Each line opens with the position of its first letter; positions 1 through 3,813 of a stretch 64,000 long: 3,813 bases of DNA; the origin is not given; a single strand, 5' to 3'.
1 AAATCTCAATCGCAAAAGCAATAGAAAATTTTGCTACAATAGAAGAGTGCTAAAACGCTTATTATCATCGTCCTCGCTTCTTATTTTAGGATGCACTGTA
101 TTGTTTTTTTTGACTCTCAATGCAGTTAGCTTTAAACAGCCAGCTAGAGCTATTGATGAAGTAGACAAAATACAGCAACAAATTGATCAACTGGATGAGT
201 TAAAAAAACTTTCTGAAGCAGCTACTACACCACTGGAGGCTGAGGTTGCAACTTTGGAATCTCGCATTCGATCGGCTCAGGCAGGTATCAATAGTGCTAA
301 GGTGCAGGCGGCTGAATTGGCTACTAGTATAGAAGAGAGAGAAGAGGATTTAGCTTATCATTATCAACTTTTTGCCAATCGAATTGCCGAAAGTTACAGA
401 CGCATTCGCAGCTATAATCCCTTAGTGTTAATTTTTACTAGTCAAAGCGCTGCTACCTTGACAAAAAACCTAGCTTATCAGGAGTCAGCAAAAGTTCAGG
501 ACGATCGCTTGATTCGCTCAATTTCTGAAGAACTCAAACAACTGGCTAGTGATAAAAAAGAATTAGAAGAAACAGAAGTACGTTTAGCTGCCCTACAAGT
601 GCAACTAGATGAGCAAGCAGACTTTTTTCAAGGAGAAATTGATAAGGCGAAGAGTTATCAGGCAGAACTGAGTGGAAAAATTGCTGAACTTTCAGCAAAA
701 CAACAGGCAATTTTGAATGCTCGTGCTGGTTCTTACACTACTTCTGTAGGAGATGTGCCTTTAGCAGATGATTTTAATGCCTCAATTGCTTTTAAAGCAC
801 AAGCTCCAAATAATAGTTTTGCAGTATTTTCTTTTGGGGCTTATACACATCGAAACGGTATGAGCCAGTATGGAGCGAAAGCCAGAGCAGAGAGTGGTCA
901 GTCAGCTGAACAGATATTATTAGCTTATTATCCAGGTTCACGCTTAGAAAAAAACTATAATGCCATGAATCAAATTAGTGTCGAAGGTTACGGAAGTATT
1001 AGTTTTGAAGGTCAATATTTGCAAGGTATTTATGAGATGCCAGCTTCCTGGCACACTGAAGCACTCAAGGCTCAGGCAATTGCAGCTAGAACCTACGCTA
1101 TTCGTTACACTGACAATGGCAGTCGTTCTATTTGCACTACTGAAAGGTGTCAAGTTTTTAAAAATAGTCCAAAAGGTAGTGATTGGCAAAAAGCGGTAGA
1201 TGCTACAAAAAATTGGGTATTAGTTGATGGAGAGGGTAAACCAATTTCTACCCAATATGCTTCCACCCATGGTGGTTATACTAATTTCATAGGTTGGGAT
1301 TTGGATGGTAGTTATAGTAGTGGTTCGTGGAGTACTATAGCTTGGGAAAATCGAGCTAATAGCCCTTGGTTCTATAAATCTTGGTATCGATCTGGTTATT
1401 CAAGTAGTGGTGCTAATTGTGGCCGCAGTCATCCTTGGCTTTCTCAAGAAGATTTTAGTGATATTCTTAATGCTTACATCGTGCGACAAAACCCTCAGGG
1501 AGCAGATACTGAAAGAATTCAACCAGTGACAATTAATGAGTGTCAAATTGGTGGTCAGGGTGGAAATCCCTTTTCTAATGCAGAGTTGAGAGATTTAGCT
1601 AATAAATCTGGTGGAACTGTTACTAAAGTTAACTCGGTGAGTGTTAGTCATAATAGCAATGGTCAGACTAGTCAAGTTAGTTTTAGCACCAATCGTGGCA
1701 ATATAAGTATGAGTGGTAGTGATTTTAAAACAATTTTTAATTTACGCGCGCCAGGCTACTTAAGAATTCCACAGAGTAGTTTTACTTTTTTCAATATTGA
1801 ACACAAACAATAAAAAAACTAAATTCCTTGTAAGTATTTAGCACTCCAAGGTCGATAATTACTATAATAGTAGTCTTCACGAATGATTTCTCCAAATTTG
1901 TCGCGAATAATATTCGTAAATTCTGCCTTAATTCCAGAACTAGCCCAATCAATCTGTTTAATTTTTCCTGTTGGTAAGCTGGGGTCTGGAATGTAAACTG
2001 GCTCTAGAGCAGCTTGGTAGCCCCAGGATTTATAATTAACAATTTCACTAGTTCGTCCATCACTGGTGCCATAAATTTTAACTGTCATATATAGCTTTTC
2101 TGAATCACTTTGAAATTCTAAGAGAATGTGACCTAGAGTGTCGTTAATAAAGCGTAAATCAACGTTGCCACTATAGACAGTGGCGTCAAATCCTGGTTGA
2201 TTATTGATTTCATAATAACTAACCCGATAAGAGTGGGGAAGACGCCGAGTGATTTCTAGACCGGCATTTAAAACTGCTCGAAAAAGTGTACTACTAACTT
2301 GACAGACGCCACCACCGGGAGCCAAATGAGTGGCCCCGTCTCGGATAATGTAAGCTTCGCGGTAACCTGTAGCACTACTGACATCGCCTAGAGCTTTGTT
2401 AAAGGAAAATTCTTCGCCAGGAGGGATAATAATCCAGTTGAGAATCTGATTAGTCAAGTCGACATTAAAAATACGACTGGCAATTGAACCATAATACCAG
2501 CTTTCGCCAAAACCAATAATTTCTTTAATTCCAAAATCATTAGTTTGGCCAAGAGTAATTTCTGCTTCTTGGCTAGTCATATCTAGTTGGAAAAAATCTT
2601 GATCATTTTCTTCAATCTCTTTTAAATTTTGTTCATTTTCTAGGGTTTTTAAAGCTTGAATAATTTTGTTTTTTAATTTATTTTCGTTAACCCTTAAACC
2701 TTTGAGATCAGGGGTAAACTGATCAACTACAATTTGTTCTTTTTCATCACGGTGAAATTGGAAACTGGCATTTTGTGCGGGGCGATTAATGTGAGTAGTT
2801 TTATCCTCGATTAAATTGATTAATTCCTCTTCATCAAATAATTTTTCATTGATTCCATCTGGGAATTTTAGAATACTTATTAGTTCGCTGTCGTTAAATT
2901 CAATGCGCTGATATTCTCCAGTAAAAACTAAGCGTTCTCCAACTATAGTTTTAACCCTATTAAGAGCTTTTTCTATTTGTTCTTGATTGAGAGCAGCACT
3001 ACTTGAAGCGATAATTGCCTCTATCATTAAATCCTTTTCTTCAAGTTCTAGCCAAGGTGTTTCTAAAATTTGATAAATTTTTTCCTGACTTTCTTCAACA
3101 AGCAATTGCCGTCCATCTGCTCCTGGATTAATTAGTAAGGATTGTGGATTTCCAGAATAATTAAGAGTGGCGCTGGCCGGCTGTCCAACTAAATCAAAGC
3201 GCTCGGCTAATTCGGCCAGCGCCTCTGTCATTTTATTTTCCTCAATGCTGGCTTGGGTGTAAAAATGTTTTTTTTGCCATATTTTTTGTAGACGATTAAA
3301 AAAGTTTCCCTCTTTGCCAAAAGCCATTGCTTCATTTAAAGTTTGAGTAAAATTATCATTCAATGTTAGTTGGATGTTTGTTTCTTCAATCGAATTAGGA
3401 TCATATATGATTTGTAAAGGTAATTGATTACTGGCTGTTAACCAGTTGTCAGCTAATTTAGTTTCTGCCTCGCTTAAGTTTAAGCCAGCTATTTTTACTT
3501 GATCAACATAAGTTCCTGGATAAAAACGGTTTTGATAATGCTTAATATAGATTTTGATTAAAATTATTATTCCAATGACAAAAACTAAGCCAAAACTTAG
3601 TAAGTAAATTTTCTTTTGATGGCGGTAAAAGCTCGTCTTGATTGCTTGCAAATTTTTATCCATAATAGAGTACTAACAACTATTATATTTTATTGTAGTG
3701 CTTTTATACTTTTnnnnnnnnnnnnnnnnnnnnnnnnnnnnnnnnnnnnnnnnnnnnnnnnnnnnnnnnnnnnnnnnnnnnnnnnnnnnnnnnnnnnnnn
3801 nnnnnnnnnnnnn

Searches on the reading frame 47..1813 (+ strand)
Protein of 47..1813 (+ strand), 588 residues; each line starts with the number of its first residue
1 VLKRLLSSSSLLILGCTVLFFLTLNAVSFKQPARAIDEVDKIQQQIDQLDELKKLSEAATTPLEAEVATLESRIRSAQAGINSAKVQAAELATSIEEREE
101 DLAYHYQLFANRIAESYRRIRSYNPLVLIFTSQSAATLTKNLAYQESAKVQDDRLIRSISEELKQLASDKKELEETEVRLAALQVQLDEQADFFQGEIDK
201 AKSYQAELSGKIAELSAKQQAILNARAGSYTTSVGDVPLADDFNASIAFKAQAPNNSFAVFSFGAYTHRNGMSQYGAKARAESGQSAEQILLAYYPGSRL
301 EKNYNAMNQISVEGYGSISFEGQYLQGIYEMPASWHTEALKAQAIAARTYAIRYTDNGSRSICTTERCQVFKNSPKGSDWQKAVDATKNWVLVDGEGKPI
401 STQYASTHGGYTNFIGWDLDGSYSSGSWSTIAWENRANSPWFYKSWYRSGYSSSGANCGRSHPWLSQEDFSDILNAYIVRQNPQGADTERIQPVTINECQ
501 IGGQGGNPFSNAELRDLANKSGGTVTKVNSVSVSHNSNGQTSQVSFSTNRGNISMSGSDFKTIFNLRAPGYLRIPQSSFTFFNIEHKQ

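Call 22: search_protein_families(library=pfam, proteins=[window:47-1813:+], max_evalue=0.001)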
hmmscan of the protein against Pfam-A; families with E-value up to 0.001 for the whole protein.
window:47-1813:+ (588 aa): 1 family
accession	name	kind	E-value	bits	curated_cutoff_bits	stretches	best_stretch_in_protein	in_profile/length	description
PF08486.15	SpoIID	-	1.4e-17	64.5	23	1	324-392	16-95/97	Stage II sporulation protein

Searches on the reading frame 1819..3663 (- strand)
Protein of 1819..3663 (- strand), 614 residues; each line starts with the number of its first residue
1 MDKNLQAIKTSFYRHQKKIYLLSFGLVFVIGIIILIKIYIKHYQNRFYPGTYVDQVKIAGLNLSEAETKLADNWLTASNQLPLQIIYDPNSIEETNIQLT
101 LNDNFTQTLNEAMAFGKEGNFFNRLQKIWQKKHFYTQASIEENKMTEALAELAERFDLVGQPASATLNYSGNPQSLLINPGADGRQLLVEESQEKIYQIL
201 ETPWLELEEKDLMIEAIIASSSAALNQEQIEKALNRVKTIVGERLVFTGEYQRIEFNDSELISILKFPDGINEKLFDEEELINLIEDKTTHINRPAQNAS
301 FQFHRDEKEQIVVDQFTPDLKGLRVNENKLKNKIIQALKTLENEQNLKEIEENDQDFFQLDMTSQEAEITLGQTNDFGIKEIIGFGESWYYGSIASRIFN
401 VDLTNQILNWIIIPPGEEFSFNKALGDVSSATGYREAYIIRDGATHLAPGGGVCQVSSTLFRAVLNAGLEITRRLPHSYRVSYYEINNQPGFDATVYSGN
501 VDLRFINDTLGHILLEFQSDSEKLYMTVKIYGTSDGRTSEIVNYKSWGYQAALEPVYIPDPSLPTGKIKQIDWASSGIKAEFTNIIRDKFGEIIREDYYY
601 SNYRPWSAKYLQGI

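Call 22: search_protein_families(library=pfam, proteins=[window:1819-3663:-], max_evalue=0.001)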
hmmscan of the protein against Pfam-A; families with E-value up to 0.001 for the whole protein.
window:1819-3663:- (614 aa): 2 families
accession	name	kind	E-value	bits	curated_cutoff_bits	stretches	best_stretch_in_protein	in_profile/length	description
PF04294.18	VanW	-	1.2e-38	132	27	1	397-528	2-129/130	VanW like protein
PF12229.13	PG_binding_4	-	1.2e-18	67.8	22.1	2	104-198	13-106/117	Putative peptidoglycan binding domain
